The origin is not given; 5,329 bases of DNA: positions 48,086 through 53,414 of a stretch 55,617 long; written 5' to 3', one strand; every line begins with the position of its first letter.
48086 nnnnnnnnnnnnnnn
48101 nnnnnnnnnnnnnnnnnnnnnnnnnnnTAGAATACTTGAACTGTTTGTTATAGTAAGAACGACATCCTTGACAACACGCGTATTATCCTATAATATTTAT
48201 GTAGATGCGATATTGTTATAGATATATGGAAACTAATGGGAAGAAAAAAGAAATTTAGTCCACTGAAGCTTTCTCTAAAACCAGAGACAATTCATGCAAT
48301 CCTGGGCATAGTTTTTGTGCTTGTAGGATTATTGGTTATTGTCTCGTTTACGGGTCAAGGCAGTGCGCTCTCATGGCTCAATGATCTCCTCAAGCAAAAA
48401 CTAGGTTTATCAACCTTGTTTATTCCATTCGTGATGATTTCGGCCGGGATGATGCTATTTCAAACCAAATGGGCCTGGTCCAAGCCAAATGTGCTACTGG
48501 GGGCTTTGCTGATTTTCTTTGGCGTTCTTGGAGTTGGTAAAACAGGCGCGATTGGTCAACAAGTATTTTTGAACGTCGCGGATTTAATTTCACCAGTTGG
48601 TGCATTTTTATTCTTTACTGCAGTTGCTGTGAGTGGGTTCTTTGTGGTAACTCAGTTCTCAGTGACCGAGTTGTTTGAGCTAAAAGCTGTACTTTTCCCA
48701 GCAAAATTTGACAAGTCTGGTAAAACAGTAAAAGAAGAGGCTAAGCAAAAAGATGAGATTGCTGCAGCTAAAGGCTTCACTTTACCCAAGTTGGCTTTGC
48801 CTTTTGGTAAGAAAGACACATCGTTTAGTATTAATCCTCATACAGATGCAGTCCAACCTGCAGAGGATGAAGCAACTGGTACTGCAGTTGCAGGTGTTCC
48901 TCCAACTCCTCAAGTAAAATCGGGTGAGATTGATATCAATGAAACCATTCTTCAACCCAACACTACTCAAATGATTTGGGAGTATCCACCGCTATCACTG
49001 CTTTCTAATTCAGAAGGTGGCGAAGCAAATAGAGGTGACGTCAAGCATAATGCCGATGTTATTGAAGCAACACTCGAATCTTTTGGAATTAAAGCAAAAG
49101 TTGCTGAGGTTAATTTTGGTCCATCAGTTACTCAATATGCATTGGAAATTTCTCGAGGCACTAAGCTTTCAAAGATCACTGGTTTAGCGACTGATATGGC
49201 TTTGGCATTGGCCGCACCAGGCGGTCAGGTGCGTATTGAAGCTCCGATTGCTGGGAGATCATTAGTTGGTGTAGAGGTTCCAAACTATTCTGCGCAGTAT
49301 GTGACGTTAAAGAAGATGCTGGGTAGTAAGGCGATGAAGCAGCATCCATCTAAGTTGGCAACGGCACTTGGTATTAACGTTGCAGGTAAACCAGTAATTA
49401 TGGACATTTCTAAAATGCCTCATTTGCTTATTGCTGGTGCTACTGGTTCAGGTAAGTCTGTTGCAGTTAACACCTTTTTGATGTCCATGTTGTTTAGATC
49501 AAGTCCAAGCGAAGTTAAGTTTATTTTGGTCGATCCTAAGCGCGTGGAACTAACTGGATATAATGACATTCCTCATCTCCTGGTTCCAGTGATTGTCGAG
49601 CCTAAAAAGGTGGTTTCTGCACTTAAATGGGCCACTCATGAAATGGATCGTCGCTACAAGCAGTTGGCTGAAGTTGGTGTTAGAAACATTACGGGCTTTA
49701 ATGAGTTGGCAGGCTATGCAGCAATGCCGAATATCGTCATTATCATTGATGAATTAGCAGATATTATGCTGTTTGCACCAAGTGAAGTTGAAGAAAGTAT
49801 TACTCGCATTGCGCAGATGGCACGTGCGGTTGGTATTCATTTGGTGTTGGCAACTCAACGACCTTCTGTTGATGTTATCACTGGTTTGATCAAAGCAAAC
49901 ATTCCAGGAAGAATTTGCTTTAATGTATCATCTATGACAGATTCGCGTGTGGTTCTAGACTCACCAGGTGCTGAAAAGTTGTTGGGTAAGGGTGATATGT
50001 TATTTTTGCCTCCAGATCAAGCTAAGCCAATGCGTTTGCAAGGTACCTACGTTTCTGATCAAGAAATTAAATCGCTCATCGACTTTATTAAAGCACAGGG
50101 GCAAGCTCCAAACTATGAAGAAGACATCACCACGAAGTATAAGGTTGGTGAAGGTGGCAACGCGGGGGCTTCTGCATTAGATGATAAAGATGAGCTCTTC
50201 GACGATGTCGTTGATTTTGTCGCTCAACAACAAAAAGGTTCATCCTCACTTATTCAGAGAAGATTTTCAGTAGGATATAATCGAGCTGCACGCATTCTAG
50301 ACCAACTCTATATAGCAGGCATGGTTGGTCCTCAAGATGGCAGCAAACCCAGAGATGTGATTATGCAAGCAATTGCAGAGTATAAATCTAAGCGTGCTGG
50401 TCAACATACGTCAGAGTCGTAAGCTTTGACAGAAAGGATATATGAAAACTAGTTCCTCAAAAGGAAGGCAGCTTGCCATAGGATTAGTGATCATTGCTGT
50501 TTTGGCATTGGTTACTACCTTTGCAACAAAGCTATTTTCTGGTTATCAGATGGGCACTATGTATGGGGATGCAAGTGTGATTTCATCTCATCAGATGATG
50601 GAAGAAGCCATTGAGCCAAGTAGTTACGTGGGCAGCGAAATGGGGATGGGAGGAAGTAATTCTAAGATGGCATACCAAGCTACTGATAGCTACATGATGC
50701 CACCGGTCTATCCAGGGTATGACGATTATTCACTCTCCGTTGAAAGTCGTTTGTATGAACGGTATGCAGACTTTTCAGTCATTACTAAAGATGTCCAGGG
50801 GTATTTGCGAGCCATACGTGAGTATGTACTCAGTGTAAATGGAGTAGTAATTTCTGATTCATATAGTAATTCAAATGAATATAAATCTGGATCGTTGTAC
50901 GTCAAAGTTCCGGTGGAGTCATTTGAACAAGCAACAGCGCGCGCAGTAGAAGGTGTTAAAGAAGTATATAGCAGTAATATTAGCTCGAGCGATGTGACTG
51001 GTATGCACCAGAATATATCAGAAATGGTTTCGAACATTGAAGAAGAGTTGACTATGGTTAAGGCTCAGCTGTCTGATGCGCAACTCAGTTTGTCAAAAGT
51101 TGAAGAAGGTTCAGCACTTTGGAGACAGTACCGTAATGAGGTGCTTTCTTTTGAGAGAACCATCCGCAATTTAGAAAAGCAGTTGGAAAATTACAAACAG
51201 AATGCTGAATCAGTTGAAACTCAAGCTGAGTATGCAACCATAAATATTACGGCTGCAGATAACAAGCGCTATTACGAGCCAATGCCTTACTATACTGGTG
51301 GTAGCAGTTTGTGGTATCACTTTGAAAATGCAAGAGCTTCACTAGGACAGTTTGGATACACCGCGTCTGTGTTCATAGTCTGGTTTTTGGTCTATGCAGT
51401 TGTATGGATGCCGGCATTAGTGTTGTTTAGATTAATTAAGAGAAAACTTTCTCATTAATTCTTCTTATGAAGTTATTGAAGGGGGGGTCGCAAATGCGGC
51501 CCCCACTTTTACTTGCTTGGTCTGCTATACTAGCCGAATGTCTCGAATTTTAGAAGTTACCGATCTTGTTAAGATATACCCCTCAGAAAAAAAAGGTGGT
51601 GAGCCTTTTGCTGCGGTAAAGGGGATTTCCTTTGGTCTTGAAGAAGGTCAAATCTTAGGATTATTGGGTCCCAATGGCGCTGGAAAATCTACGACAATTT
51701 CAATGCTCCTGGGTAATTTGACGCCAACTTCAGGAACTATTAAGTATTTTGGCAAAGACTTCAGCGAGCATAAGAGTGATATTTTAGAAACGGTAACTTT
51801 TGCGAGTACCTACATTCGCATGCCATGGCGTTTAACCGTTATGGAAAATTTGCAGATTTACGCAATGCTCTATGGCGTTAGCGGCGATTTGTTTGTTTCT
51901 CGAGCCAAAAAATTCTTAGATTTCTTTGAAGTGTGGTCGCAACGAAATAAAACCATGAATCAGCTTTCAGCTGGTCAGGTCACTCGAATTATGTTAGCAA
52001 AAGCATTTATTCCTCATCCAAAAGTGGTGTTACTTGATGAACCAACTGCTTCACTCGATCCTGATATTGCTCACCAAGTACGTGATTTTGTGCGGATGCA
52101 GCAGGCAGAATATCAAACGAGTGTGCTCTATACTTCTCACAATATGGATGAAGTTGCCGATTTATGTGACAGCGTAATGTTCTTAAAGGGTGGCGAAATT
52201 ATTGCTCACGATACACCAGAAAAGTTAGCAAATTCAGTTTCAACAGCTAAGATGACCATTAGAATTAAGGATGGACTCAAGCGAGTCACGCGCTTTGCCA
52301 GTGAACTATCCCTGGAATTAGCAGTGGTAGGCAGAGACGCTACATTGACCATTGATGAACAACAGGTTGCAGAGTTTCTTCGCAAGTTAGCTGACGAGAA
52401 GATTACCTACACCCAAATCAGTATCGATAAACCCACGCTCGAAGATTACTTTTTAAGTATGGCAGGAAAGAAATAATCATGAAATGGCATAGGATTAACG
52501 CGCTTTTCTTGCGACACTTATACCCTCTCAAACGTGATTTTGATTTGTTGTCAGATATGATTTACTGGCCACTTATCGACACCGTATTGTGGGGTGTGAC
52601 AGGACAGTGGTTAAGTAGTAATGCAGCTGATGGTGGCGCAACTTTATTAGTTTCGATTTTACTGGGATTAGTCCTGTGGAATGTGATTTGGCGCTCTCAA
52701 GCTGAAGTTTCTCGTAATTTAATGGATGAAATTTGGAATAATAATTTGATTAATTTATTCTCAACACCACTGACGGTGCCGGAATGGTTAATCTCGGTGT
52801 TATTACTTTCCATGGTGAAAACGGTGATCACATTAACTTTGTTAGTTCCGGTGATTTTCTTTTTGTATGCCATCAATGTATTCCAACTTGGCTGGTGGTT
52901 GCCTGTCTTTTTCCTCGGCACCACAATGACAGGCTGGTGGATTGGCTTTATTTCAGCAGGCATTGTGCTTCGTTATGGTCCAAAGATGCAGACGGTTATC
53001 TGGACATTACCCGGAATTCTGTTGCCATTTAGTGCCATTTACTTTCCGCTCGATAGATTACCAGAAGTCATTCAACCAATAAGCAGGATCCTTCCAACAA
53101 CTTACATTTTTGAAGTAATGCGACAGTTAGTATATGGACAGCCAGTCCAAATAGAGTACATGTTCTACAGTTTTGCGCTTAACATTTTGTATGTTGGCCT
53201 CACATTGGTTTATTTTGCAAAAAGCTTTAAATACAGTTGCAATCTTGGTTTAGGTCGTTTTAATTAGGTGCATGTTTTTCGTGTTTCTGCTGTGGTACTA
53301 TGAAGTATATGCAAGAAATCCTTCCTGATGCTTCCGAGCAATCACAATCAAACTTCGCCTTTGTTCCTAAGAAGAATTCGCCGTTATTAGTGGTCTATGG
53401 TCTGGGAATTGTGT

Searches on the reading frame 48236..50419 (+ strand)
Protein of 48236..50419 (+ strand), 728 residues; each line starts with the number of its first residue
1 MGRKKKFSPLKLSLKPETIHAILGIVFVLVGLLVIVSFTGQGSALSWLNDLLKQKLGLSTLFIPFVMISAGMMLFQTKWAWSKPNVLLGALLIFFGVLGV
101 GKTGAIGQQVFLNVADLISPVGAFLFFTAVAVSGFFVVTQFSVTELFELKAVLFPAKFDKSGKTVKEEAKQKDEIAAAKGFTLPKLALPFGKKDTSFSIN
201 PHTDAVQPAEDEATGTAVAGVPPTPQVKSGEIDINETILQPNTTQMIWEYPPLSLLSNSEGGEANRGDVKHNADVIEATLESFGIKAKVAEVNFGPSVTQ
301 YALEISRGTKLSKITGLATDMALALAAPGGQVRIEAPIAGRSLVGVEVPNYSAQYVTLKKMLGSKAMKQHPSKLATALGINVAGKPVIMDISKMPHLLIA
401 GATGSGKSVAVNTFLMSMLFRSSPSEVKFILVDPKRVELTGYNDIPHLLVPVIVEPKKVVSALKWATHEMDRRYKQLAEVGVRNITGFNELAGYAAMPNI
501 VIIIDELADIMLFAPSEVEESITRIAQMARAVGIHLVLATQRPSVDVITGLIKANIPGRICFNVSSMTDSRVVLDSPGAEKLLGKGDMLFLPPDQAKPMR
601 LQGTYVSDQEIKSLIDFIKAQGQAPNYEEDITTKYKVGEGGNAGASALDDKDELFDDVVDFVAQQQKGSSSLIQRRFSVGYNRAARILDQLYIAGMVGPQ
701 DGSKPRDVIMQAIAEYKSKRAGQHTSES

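Call 8: search_protein_families(library=pfam, proteins=[window:48236-50419:+], max_evalue=0.00001)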
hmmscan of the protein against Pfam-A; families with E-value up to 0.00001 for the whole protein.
window:48236-50419:+ (728 aa): 3 families
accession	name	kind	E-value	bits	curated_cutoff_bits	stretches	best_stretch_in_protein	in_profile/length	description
PF01580.24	FtsK_SpoIIIE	-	7.5e-61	205.8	24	1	358-545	2-221/221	FtsK/SpoIIIE family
PF17854.6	FtsK_alpha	-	2.1e-26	92.5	22.9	1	251-350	2-101/101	FtsK alpha domain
PF09397.16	FtsK_gamma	-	3.8e-26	91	30.6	1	650-710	2-62/63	Ftsk gamma domain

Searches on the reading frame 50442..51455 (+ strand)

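Call 9: search_protein_families(library=pfam, proteins=[window:50442-51455:+], max_evalue=0.00001)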
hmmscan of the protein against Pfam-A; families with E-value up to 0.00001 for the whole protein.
window:50442-51455:+ (338 aa): 1 family
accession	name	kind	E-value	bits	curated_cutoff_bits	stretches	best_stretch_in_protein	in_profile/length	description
PF14257.11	DUF4349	-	1.9e-23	83.4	27.7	1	108-329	6-211/213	Domain of unknown function (DUF4349)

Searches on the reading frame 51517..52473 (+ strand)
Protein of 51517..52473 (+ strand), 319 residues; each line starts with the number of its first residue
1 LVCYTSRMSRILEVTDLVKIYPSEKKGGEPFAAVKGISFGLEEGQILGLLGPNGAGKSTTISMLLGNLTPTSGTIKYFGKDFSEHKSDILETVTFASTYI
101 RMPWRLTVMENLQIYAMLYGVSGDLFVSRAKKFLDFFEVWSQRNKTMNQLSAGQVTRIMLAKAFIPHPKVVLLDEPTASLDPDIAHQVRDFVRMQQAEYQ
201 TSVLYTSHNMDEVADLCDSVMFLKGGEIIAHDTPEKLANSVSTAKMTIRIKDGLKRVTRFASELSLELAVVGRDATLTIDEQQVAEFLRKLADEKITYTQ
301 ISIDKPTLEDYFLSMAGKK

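Call 9: search_protein_families(library=pfam, proteins=[window:51517-52473:+], max_evalue=0.00001)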
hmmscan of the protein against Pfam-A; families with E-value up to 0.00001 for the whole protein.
window:51517-52473:+ (319 aa): 2 families
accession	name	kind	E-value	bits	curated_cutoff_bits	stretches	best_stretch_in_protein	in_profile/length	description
PF00005.33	ABC_tran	-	7.8e-29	101.5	25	1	35-178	2-137/137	ABC transporter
PF13304.12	AAA_21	-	8e-09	36.4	27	0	166-210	257-300/304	AAA domain, putative AbiEii toxin, Type IV TA system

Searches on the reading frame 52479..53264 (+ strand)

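Call 9: search_protein_families(library=pfam, proteins=[window:52479-53264:+], max_evalue=0.00001)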
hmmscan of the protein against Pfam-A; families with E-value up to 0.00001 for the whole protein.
window:52479-53264:+ (262 aa): 2 families
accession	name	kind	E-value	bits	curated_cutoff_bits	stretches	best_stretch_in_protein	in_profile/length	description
PF01061.29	ABC2_membrane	-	4.9e-08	33.2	26.9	1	27-218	20-210/211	ABC-2 type transporter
PF12698.13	ABC2_membrane_3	-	5.3e-07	29.5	31.6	1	58-243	161-338/347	ABC-2 family transporter protein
